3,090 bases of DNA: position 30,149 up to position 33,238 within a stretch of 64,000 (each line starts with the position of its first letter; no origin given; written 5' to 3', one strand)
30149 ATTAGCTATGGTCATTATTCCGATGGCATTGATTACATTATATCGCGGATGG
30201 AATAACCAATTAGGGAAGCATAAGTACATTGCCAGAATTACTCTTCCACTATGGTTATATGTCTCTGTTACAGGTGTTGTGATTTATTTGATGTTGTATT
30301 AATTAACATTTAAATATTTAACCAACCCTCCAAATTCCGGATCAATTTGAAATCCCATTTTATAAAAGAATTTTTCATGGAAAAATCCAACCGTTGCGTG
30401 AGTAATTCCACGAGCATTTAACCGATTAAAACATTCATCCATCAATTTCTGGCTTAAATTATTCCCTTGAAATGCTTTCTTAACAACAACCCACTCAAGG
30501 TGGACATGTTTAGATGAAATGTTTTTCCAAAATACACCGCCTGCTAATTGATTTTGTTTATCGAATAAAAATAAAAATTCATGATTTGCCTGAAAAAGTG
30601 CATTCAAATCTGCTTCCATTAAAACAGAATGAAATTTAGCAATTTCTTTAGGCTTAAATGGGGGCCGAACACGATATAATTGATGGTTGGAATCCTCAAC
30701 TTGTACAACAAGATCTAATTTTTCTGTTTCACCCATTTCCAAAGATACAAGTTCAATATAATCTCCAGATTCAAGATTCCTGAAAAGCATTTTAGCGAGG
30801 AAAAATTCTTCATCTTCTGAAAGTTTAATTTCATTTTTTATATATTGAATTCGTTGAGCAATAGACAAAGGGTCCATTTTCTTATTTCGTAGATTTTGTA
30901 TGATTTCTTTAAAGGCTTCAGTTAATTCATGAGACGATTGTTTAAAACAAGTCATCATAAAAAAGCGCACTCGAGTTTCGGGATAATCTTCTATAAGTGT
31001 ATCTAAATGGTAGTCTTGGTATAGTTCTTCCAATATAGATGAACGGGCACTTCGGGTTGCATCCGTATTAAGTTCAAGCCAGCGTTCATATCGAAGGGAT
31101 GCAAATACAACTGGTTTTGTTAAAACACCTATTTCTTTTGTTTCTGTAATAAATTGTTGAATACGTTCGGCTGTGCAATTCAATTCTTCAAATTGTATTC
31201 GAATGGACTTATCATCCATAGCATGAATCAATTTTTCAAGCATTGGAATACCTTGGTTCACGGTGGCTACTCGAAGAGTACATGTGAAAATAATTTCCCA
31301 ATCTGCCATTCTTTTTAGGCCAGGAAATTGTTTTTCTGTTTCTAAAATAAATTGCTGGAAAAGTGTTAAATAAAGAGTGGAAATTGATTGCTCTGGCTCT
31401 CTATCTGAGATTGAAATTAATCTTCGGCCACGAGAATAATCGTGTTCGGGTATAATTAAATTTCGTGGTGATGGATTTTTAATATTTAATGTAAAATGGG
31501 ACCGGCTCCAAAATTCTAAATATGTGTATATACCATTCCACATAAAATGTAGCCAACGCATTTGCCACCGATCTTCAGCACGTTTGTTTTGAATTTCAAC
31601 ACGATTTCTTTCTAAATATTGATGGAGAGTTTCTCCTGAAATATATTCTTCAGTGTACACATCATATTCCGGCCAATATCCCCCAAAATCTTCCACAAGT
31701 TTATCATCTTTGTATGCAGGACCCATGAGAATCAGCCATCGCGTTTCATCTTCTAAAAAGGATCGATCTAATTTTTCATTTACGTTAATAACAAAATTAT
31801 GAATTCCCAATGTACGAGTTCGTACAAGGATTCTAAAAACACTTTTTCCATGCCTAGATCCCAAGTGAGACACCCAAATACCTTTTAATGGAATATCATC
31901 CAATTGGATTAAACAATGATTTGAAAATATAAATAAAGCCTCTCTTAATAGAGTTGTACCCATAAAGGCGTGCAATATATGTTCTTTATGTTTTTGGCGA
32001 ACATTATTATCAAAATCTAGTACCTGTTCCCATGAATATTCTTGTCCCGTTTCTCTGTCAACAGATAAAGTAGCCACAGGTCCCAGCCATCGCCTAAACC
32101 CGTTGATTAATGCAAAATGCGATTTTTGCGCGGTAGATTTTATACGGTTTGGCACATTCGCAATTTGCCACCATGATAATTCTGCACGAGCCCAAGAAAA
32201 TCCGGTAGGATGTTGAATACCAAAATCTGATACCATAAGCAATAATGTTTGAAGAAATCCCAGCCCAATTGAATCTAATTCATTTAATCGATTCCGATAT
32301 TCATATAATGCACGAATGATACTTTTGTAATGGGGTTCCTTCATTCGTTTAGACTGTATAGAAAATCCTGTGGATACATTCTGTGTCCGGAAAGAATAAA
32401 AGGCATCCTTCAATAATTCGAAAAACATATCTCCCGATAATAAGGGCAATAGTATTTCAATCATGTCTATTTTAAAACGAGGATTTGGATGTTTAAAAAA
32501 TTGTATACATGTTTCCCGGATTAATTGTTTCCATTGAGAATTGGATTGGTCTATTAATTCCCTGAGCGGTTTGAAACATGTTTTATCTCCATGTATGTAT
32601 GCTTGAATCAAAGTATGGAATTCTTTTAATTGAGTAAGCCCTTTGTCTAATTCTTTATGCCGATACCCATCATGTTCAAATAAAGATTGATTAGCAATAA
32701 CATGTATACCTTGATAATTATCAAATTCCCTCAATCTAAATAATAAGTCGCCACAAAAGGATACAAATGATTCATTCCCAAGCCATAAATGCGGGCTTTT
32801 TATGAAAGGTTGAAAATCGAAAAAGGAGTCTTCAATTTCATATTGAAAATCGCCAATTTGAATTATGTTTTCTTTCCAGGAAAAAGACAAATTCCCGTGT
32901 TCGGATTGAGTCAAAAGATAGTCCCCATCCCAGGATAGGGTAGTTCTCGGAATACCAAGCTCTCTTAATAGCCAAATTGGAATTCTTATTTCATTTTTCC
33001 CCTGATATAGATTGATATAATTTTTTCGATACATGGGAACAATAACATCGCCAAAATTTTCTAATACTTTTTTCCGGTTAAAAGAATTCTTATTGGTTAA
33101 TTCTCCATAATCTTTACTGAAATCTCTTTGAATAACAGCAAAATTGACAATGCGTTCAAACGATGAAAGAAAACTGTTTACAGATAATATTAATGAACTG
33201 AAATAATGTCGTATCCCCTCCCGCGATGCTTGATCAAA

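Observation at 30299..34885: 1528-aa three-part protein: complete ACSL-type adenylating enzyme, ~770 aa of unknown fold, and a C-terminal GNAT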

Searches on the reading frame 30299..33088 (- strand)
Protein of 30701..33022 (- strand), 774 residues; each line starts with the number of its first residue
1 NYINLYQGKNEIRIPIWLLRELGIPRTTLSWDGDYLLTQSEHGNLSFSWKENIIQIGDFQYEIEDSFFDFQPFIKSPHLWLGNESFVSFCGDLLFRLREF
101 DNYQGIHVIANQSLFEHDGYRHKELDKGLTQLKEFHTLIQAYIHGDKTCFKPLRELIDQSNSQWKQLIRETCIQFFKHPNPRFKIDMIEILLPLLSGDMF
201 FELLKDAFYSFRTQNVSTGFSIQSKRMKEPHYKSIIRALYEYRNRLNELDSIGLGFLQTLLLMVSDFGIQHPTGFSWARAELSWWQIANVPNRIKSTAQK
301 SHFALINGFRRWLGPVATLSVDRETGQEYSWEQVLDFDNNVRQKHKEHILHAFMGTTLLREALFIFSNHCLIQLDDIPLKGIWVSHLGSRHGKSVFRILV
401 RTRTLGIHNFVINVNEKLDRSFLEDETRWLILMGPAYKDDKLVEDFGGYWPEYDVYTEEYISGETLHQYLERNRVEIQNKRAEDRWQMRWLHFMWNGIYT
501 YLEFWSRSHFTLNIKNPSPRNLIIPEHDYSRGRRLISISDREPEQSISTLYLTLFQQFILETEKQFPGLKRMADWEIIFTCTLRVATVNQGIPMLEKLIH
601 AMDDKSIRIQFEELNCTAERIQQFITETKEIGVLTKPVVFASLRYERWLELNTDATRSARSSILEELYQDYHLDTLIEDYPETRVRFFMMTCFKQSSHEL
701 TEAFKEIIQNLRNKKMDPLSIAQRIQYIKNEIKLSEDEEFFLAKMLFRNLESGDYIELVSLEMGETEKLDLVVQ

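Call 9: find_homologous_proteins(query=window:30701-33022:-)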
Query window:30701-33022:- (774 aa): 51 proteins with E <= 0.001 among 7192 candidates.
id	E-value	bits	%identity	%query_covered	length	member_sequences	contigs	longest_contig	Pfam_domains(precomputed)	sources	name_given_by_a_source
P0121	4.1e-249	847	47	100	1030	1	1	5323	PF23562.3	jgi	-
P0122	4.8e-249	847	48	100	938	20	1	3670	PF13673.14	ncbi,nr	ncbi:MAG: GNAT family N-acetyltransferase, partial [Candidatus Marinimicrobia bacterium]|nr:GNAT fam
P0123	5.3e-248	844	47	100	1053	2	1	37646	PF13673.14,PF23562.3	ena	-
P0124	1.0e-247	843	47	100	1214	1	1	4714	PF13673.14,PF00501.35,PF23562.3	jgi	jgi:hypothetical protein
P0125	2.1e-247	842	48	100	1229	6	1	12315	PF13673.14,PF00501.35,PF23562.3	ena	-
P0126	5.0e-234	797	46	100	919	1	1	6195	PF13673.14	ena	-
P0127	4.4e-214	731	45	94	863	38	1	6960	PF13673.14,PF13508.14,PF00583.32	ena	-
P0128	4.5e-199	682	51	74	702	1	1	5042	PF13673.14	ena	-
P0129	1.4e-184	634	46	76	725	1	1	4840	PF13673.14,PF00583.32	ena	-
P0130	2.5e-184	633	39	99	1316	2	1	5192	PF13673.14,PF13398.13,PF13508.14,PF00501.35,PF23562.3,PF00583.32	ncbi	-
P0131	2.8e-184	633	39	99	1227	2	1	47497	PF13673.14,PF00501.35,PF23562.3,PF00583.32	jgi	-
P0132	1.8e-183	630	52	68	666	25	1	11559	PF13673.14,PF00583.32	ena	-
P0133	2.4e-181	623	38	100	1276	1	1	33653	PF00501.35,PF23562.3,PF00583.32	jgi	jgi:GNAT superfamily N-acetyltransferase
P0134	3.9e-179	616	52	66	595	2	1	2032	-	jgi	jgi:hypothetical protein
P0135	4.4e-178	612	38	99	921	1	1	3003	PF13673.14,PF13508.14,PF00583.32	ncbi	-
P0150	5.3e-115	404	32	100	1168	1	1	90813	PF00501.35,PF23562.3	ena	-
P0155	4.3e-107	378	31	100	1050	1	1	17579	PF13673.14,PF13508.14,PF23562.3,PF00583.32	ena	-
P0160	2.9e-102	362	28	99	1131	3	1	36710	PF13673.14,PF13508.14,PF00501.35,PF23562.3,PF14542.13,PF00583.32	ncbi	-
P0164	9.6e-96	340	35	66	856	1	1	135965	PF13508.14,PF00583.32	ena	-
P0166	1.8e-90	323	34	67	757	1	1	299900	PF13673.14,PF13508.14,PF00583.32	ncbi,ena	-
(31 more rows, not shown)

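Call 10: search_solved_structures(query=window:30701-33022:-, max_evalue=10)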
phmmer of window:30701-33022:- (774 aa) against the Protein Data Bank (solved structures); distinct sequences matched with E-value up to 10: 0.

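Call 14: find_encoding_contigs(protein=P0166, flank=8000, max_places=3)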
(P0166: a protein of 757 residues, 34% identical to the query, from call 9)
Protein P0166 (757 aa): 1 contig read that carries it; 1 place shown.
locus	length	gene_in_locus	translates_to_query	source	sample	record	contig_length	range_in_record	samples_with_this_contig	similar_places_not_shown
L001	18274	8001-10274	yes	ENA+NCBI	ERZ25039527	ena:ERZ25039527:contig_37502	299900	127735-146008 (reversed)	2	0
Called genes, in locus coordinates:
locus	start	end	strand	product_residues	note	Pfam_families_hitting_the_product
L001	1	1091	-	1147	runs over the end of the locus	PF01855:POR_N, PF02775:TPP_enzyme_C, PF14691:Fer4_20, PF07992:Pyr_redox_2, PF13738:Pyr_redox_3 (weak)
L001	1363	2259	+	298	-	PF00285:Citrate_synt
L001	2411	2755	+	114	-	PF00285:Citrate_synt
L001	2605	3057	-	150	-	-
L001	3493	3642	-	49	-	-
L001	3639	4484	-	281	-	PF00174:Oxidored_molyb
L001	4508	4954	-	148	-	-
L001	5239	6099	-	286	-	-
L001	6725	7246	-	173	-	-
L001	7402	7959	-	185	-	-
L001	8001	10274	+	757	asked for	PF00583:Acetyltransf_1, PF13673:Acetyltransf_10 (faint), PF13508:Acetyltransf_7 (weak)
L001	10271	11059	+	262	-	-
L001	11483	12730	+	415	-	PF00245:Alk_phosphatase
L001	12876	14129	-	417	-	-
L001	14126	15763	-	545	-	PF13646:HEAT_2 (weak)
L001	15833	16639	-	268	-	PF14256:YwiC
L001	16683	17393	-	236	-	PF04405:ScdA_N, PF01814:Hemerythrin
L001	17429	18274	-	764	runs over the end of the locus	PF22085:NorB_cytochrome_c-like, PF00115:COX1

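Call 15: find_encoding_contigs(protein=P0164, flank=8000, max_places=3)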
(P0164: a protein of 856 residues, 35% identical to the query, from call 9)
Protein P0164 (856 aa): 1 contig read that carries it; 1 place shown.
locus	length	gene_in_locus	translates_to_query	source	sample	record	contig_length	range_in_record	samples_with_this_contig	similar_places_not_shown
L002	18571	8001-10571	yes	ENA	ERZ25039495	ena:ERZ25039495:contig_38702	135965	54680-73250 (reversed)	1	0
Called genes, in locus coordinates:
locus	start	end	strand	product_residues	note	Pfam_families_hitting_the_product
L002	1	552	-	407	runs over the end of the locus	PF02308:MgtC (weak), PF13194:DUF4010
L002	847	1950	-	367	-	PF00072:Response_reg, PF00158:Sigma54_activat, PF01078:Mg_chelatase (faint), PF14532:Sigma54_activ_2, PF07728:AAA_5 (weak)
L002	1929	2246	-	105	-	PF02518:HATPase_c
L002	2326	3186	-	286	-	-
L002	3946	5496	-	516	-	PF00989:PAS (faint), PF08448:PAS_4 (faint), PF13426:PAS_9, PF13188:PAS_8 (weak), PF02518:HATPase_c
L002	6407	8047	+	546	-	PF00501:AMP-binding, PF23562:AMP-binding_C_3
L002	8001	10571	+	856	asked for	PF00583:Acetyltransf_1, PF13508:Acetyltransf_7 (weak)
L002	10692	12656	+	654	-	PF00330:Aconitase, PF00694:Aconitase_C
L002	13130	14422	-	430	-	PF00285:Citrate_synt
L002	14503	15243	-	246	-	PF01515:PTA_PTB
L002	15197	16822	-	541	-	PF00390:malic, PF03949:Malic_M, PF01515:PTA_PTB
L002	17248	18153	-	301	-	PF04542:Sigma70_r2, PF07638:Sigma70_ECF (weak), PF04545:Sigma70_r4, PF08281:Sigma70_r4_2, PF13490:zf-HC2 (weak)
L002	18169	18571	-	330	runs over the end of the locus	-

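Call 18: find_encoding_contigs(protein=P0150, flank=8000, max_places=2)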
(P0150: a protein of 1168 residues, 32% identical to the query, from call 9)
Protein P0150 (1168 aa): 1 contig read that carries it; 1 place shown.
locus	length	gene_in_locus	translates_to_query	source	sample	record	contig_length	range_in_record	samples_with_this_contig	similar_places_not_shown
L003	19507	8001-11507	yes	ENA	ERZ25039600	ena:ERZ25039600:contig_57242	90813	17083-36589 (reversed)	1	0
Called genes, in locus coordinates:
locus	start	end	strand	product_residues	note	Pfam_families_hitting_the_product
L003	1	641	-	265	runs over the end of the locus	PF00534:Glycos_transf_1 (weak)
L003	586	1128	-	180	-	-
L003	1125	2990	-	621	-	-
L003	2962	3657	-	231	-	PF10131:PTPS_related (weak)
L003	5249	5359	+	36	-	-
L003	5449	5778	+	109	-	-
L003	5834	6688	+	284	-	PF02621:VitK2_biosynth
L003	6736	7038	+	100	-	-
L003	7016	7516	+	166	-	PF00501:AMP-binding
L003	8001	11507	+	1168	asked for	PF00501:AMP-binding, PF23562:AMP-binding_C_3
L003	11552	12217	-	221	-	-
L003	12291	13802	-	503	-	PF17871:AAA_lid_9, PF02151:UVR (weak), PF00158:Sigma54_activat (weak), PF07724:AAA_2, PF00004:AAA, PF07728:AAA_5, PF10431:ClpB_D2-small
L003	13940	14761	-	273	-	PF02861:Clp_N, PF13191:AAA_16 (weak)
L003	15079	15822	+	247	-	-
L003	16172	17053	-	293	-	PF00892:EamA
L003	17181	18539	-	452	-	PF12837:Fer4_6 (faint), PF12838:Fer4_7 (faint), PF13187:Fer4_9 (faint), PF13237:Fer4_10 (weak), PF13247:Fer4_11, PF00037:Fer4 (weak), PF12797:Fer4_2 (weak), PF04976:DmsC (weak), +1 more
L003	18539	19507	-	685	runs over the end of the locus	PF04879:Molybdop_Fe4S4, PF00384:Molybdopterin, PF01568:Molydop_binding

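Call 19: find_encoding_contigs(protein=P0160, flank=8000, max_places=2)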
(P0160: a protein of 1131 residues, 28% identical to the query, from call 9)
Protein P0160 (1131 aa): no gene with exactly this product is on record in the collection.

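Call 26: predict_structure(alignment_id=A1)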
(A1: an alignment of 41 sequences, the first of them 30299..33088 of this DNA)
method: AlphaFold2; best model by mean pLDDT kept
length: 929 residues; sequences in the alignment: 41
mean_pLDDT: 87.7   pTM: 0.75
mean pLDDT of the five models: 87.7, 87.1, 85.6, 85.0, 84.4
residues with pLDDT >= 90: 526; 70-90: 335; 50-70: 61; < 50: 7
segments of 3 or more residues with pLDDT < 50: none
pLDDT, mean of each block of 10 residues (from residue 1): 64 63 80 90 84 90 84 93 92 93 93 87 88 80 64 89 92 93 90 93 93 93 95 87 86 93 89 93 95 90 92 94 96 93 90 95 95 95 92 92 94 89 94 93 91 74 83 94 88 94 88 93 92 91 86 78 91 95 93 88 93 94 95 95 96 91 93 89 90 86 91 92 93 83 78 87 83 61 56 77 86 86 85 85 88 88 89 84 88 83 78 80 73
secondary structure, 60 per line:
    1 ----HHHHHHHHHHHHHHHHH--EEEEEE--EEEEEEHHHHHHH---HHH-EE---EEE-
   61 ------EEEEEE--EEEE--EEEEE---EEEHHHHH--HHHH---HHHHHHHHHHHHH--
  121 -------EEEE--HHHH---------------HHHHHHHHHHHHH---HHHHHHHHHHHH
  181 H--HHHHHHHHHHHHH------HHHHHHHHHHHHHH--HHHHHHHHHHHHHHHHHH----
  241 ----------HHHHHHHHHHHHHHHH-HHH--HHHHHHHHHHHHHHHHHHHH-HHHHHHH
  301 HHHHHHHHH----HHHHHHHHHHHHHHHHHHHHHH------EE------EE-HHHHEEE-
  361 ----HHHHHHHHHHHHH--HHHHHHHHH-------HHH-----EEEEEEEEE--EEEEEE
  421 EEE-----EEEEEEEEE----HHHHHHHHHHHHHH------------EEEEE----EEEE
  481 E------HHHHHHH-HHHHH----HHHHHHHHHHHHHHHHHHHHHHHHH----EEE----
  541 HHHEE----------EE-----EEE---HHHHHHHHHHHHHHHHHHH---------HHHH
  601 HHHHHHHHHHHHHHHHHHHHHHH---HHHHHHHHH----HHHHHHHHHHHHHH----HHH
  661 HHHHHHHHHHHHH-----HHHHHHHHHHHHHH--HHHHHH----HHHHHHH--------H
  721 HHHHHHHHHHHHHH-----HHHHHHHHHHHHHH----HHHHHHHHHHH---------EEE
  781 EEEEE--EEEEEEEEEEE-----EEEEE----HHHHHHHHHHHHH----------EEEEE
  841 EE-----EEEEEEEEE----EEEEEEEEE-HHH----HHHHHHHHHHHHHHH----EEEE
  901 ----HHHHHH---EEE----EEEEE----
elements in order (helices of 4 or more, strands of 3 or more residues): H5-21 E24-29 E32-37 H38-44 E57-59 E67-72 E75-78 E81-85 E89-91 H92-96 H99-102 H106-118 E128-131 H134-137 H153-165 H169-181 H184-196 H203-216 H219-236 H251-266 H273-292 H294-309 H314-335 H353-356 E357-359 H365-377 H380-388 E404-412 E415-423 E429-437 H442-455 E468-472 E477-481 H488-494 H496-500 H505-529 E534-536 E563-565 H569-587 H597-623 H627-635 H640-653 H658-673 H679-692 H695-700 H705-711 H720-734 H740-753 H758-768 E778-785 E788-798 E804-808 H813-825 E836-842 E848-856 E861-869 H878-892 E897-900 H905-910 E914-916 E921-925
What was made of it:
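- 31385..31879 (-): Protein-kinase-like fold core, residues ~1003-1167: N-lobe strands, an alpha-C-like helix, a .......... hinge-like segment and an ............RLISIS loop. AF2 (call 26).
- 30785..31384 (-): Helical extension, residues ~1168-1367, with invariant W1269 and near-invariant R1265, Y1292, R1305, T1312. AF2 secondary structure (call 26).
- On Protein-kinase-like superfamily: The model pLDDT is 87.7 (call 26).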

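Call 28: fold_search(model_id=the predicted structure, library=pdb)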
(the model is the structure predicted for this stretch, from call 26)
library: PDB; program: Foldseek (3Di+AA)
matches with E <= 10: 1744; with E <= 0.001: 102
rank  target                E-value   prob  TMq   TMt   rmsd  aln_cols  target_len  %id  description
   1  2x6h_A                1.8e-05  1.00  0.19  0.29  18.8       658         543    9  THE CRYSTAL STRUCTURE OF THE DROSOPHILA CLASS III PI3-KINASE VPS34 (released 2010-04-07)
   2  5he2_A                3.4e-05  0.99  0.16  0.22  29.5       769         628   11  Bovine GRK2 in complex with Gbetagamma subunits and CCG224406 (released 2016-05-11)
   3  3pvw_A                1.1e-04  0.98  0.15  0.21  29.7       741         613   11  Bovine GRK2 in complex with Gbetagamma subunits and a selective kinase inhibitor (CMPD103A) (released 2011-06-01)
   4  3krw_A                1.3e-04  0.99  0.16  0.22  29.6       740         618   10  Human GRK2 in complex with Gbetgamma subunits and balanol (soak) (released 2010-02-16)
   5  3cik_A                1.5e-04  0.97  0.15  0.21  30.0       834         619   10  Human GRK2 in Complex with Gbetagamma subunits (released 2009-02-17)
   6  2r7h_A                1.5e-04  1.00  0.12  0.65   4.0       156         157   13  CRYSTAL STRUCTURE OF A putative acetyltransferase of the GNAT family (DDE_3044) FROM DESULFOVIBRIO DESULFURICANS SUBSP (released 2007-09-25)
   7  6vnc_A                1.6e-04  1.00  0.15  0.41  12.8       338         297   11  JAK2 JH1 in complex with BL2-096 (released 2021-02-17)
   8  1gjo                  1.8e-04  1.00  0.14  0.39  14.1       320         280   12  The FGFr2 tyrosine kinase domain (released 2003-08-15)
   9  8pqi                  1.9e-04  1.00  0.13  0.36  15.2       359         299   12  PDGFRA T674I mutant kinase domain in complex with avapritinib derivative 9 (released 2023-12-27)
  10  3pvu_A                2.0e-04  0.98  0.15  0.22  29.4       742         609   11  Bovine GRK2 in complex with Gbetagamma subunits and a selective kinase inhibitor (CMPD101) (released 2011-06-01)
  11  5he1_A                2.0e-04  0.96  0.15  0.21  29.4       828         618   10  Human GRK2 in complex with Gbetagamma subunits and CCG224062 (released 2016-05-11)
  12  6gla_B                2.1e-04  1.00  0.14  0.40  14.2       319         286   12  Crystal structure of JAK3 in complex with Compound 11 (FM481) (released 2018-06-27)
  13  2x6h_B                2.2e-04  1.00  0.21  0.31  17.9       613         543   10  THE CRYSTAL STRUCTURE OF THE DROSOPHILA CLASS III PI3-KINASE VPS34 (released 2010-04-07)
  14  6gla_A                2.4e-04  1.00  0.14  0.39  13.6       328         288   14  Crystal structure of JAK3 in complex with Compound 11 (FM481) (released 2018-06-27)
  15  3uzs_A                2.4e-04  0.98  0.16  0.23  29.4       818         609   10  Structure of the C13.28 RNA Aptamer Bound to the G Protein-Coupled Receptor Kinase 2-Heterotrimeric G Protein Beta 1 a (released 2012-07-11)
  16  4rs2_B                2.6e-04  1.00  0.12  0.54   5.5       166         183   16  1.55 Angstrom Crystal Structure of GNAT Family N-acetyltransferase (YhbS) from Escherichia coli in Complex with CoA (released 2014-11-19)
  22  3d8p_A                3.5e-04  1.00  0.12  0.63   3.5       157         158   13  Crystal structure of acetyltransferase of GNAT family (NP_373092.1) from STAPHYLOCOCCUS AUREUS MU50 at 2.20 A resoluti (released 2008-10-28)
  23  2r7h_B                3.5e-04  1.00  0.12  0.62   4.5       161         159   12  CRYSTAL STRUCTURE OF A putative acetyltransferase of the GNAT family (DDE_3044) FROM DESULFOVIBRIO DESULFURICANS SUBSP (released 2007-09-25)
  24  8iym_C                3.5e-04  1.00  0.11  0.59   5.6       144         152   17  Crystal structure of a protein acetyltransferase, HP0935 (released 2024-04-10)
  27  9it0_A                4.0e-04  1.00  0.12  0.13  12.7       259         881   14  Liganded-state E.coli PatZ (released 2025-06-04)
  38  8iym_A                5.1e-04  1.00  0.11  0.58   5.9       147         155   16  Crystal structure of a protein acetyltransferase, HP0935 (released 2024-04-10)
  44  4rs2_A                5.6e-04  1.00  0.11  0.50   5.8       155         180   19  1.55 Angstrom Crystal Structure of GNAT Family N-acetyltransferase (YhbS) from Escherichia coli in Complex with CoA (released 2014-11-19)
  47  5jq4_B                5.8e-04  1.00  0.13  0.72   2.9       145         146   14  Structure of a GNAT acetyltransferase SACOL1063 from Staphylococcus aureus (released 2016-06-29)
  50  3d8p_B                6.1e-04  1.00  0.12  0.61   3.8       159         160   12  Crystal structure of acetyltransferase of GNAT family (NP_373092.1) from STAPHYLOCOCCUS AUREUS MU50 at 2.20 A resoluti (released 2008-10-28)
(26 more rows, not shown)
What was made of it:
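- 31385..31879 (-): Foldseek hits to protein and lipid kinases at E 1.8e-5 to 5e-4, prob 0.96-1.00 (call 28).
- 30314..30757 (-): GNAT acyltransferase domain, residues ~1377-1524. Putative general base E1464; atypical motif A QGNNLS (1473-1478). Foldseek GNAT hits 2r7h, 4rs2, 8iym, 9it0 (call 28).
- On GNAT superfamily: Foldseek hits 2r7h, 3d8p and 5jq4 have target TM-scores of 0.6-0.72 (call 28).
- Closest known: Pseudokinase or helical-plus-kinase scaffolds. Same: The top Foldseek hits are Vps34 and GRK2 (call 28).
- Structural hits are to acetyl-CoA-dependent N-acetyltransferases (call 28). PatZ is among the structural hits for the C-terminal part (9it0_A, call 28). The kinase-like fold is modelled with high confidence (calls 26, 28). 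TM-scores to kinases are low (0.3-0.44, call 28).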
